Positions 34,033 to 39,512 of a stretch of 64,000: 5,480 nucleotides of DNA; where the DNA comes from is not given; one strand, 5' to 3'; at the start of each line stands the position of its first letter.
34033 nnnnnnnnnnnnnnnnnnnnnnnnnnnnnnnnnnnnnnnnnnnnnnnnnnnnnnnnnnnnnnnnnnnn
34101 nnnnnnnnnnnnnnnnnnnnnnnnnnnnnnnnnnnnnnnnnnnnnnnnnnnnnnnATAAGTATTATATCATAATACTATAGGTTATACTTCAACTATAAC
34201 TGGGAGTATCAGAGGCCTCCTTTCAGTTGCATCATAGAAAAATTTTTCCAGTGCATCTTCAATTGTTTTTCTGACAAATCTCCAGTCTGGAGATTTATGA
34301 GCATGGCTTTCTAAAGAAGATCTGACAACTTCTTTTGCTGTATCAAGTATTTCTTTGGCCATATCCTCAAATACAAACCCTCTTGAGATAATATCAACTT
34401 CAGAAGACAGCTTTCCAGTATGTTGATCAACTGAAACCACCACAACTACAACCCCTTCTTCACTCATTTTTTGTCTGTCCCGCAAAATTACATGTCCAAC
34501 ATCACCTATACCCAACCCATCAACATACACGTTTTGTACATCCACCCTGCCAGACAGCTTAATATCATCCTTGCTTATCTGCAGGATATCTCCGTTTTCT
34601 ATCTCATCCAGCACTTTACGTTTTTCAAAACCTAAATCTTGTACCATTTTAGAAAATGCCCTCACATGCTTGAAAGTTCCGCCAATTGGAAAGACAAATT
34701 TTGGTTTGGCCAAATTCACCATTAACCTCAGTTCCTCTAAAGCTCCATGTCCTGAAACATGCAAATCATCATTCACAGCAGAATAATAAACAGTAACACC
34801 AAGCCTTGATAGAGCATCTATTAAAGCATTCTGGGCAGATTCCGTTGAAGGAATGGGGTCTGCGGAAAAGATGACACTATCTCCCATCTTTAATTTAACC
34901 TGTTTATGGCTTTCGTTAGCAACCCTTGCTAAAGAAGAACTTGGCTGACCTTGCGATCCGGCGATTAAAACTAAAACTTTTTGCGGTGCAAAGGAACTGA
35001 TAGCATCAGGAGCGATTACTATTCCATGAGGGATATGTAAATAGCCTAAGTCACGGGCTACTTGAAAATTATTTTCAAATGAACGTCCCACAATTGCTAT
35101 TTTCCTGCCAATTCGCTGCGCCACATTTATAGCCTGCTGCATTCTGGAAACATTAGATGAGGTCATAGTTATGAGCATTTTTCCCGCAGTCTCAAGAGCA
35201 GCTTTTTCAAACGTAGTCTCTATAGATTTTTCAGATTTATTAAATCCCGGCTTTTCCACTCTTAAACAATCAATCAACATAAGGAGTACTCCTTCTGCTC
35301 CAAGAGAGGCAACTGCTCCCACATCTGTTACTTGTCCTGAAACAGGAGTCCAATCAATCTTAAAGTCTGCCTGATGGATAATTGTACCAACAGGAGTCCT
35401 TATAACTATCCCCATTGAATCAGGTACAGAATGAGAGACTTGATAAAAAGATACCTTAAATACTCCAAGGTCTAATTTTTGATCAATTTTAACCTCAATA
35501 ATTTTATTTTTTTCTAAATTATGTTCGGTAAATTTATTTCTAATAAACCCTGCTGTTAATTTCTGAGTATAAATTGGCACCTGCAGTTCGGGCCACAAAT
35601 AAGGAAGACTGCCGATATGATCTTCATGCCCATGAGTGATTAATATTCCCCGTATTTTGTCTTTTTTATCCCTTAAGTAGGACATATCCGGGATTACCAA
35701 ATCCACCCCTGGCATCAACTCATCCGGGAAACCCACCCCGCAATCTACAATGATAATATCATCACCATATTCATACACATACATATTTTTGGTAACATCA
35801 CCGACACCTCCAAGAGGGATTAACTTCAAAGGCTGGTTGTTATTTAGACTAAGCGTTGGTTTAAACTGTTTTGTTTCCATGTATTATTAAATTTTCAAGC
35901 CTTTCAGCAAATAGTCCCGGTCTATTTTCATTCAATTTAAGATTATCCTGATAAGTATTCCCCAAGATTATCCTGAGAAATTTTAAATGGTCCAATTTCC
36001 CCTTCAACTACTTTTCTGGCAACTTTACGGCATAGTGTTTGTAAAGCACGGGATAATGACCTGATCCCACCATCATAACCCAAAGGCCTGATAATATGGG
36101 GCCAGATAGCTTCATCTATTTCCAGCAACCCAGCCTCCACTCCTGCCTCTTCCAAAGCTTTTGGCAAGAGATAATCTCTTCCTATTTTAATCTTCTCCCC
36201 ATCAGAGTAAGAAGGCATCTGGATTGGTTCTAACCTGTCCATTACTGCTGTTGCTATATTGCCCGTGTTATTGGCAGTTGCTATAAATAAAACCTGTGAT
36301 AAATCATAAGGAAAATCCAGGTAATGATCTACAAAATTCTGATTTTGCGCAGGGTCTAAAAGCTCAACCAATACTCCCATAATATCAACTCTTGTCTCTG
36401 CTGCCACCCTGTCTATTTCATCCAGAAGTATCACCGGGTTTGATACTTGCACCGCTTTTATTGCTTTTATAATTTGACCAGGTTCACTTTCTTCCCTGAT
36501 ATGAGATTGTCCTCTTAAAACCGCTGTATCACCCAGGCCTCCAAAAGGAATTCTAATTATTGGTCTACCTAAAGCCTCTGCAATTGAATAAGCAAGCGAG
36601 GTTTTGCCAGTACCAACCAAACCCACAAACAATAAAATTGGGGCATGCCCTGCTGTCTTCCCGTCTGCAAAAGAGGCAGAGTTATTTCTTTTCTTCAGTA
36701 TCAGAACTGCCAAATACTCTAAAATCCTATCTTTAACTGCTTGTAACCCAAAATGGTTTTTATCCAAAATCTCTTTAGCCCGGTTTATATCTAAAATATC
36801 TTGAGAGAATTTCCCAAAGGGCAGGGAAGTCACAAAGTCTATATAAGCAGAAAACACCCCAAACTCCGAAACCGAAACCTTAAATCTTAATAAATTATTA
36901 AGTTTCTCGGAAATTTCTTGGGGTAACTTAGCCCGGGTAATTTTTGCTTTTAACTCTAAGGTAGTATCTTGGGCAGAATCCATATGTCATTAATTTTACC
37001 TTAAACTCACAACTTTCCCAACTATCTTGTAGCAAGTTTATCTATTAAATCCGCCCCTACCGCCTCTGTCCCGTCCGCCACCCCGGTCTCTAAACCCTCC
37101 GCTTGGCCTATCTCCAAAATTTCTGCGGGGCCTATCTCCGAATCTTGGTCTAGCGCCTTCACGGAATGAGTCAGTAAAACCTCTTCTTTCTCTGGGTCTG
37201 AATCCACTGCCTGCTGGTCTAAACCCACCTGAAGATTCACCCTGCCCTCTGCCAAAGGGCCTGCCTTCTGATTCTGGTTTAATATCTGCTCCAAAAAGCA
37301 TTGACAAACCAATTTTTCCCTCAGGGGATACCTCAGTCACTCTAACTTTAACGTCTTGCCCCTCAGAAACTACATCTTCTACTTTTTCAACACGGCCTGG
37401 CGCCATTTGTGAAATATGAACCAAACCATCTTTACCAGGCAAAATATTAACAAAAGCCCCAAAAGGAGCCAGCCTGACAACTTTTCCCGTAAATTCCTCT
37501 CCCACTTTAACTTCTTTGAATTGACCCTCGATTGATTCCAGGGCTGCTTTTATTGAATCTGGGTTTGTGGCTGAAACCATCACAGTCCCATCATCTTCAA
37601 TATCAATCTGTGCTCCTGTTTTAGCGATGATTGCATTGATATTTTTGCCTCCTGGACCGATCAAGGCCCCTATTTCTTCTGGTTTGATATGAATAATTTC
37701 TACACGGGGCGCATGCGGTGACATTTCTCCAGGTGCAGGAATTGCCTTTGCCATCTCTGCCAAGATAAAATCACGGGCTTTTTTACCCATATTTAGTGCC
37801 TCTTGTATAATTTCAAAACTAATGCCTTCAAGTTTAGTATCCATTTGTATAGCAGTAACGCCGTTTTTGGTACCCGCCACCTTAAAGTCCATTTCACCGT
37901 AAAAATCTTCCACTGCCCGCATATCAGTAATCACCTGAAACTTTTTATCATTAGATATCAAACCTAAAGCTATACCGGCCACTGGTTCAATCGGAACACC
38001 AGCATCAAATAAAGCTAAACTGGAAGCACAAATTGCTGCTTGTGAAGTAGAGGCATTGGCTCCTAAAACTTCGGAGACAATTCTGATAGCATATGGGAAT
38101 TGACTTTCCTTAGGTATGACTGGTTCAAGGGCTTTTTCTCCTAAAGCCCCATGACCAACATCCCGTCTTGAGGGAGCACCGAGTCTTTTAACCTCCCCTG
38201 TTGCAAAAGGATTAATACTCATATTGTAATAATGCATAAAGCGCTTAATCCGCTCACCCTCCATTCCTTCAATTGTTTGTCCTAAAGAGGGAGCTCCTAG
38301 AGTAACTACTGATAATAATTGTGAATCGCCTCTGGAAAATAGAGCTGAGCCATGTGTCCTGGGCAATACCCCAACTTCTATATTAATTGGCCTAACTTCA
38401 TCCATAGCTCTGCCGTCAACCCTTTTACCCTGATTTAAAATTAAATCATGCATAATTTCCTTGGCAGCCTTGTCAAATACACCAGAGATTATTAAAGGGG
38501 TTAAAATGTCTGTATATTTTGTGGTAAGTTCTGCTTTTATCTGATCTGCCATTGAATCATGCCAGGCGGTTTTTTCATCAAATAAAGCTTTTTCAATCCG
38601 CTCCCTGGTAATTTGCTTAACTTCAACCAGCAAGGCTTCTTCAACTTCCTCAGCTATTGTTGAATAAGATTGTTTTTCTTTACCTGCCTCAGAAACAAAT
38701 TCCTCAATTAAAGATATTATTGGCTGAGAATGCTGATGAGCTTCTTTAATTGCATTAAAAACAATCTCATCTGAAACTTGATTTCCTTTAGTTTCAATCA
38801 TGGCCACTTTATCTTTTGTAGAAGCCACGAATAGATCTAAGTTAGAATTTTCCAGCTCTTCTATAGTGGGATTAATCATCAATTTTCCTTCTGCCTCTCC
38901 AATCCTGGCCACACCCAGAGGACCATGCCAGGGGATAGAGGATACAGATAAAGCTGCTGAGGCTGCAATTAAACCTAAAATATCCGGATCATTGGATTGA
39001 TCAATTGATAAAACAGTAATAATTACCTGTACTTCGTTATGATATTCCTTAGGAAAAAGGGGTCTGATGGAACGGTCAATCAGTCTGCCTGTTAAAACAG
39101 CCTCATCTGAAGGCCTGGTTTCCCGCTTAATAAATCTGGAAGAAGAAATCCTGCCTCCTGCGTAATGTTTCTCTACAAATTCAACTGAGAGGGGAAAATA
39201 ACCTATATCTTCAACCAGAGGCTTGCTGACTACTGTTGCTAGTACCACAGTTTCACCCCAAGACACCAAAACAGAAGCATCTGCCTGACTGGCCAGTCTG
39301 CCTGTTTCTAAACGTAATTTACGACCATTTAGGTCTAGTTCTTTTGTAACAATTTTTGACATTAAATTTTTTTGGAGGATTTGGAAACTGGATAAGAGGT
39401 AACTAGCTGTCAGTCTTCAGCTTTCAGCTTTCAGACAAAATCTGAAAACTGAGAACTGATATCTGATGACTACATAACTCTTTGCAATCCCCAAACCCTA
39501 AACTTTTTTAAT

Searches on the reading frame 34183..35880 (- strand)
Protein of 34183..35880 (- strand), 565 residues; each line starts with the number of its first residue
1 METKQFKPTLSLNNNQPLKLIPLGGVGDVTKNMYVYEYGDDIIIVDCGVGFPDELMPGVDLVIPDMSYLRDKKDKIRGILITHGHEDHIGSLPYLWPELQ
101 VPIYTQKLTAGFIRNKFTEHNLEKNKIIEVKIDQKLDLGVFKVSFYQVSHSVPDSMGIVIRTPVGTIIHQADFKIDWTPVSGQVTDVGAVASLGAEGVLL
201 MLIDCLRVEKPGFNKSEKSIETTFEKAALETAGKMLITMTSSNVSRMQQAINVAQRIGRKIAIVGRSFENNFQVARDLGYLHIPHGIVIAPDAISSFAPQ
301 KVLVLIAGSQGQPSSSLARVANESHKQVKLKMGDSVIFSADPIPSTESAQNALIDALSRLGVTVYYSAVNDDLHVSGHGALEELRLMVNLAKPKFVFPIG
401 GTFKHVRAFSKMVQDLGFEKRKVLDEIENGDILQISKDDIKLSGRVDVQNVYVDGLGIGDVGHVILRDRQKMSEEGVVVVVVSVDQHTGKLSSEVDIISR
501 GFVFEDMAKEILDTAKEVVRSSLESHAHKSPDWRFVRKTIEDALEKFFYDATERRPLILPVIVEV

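Call 6: search_protein_families(library=pfam, proteins=[window:34183-35880:-], max_evalue=0.001)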
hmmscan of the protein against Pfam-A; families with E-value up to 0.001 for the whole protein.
window:34183-35880:- (565 aa): 5 families
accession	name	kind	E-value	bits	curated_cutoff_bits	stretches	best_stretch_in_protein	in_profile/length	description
PF22505.1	RNase_J_b_CASP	-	1.4e-38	132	27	1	233-357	2-126/126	Ribonuclease J, beta-CASP domain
PF17770.6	RNase_J_C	-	4.8e-28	98.6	23.8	1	465-565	1-102/102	Ribonuclease J C-terminal domain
PF00753.33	Lactamase_B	-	2.9e-16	60.5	22.7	1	28-172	3-149/196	Metallo-beta-lactamase superfamily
PF12706.13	Lactamase_B_2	-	1.5e-11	44.7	27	1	43-174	3-144/200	Beta-lactamase superfamily domain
PF07521.17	RMMBL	-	5.5e-05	23.5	21.6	1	373-419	11-59/63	Zn-dependent metallo-hydrolase RNA specificity domain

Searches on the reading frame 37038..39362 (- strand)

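Call 6: search_protein_families(library=pfam, proteins=[window:37038-39362:-], max_evalue=0.001)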
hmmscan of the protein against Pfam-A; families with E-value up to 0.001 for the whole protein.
window:37038-39362:- (774 aa): 7 families
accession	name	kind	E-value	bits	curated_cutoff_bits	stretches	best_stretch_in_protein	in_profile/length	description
PF01138.27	RNase_PH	-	8.7e-55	185.1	25.5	2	322-457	1-130/130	3' exoribonuclease family, domain 1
PF03725.20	RNase_PH_C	-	1.5e-17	63.7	20.8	2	151-210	5-66/67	3' exoribonuclease family, domain 2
PF00575.29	S1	-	6.1e-17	62.2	22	1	618-688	2-73/74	S1 RNA binding domain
PF00013.35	KH_1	-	7.3e-13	48.5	21.5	1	555-612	2-65/66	KH domain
PF03726.19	PNPase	-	3.5e-05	24.6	24.6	1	244-318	2-80/81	Polyribonucleotide nucleotidyltransferase, RNA binding domain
PF23459.1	S1_RRP5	-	0.00018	22.4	27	1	620-680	3-63/72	RRP5 S1 domain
PF22675.2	KH-I_KHDC4-BBP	-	0.00059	20.1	30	0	564-596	8-40/76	KHDC4/BBP-like, KH-domain type I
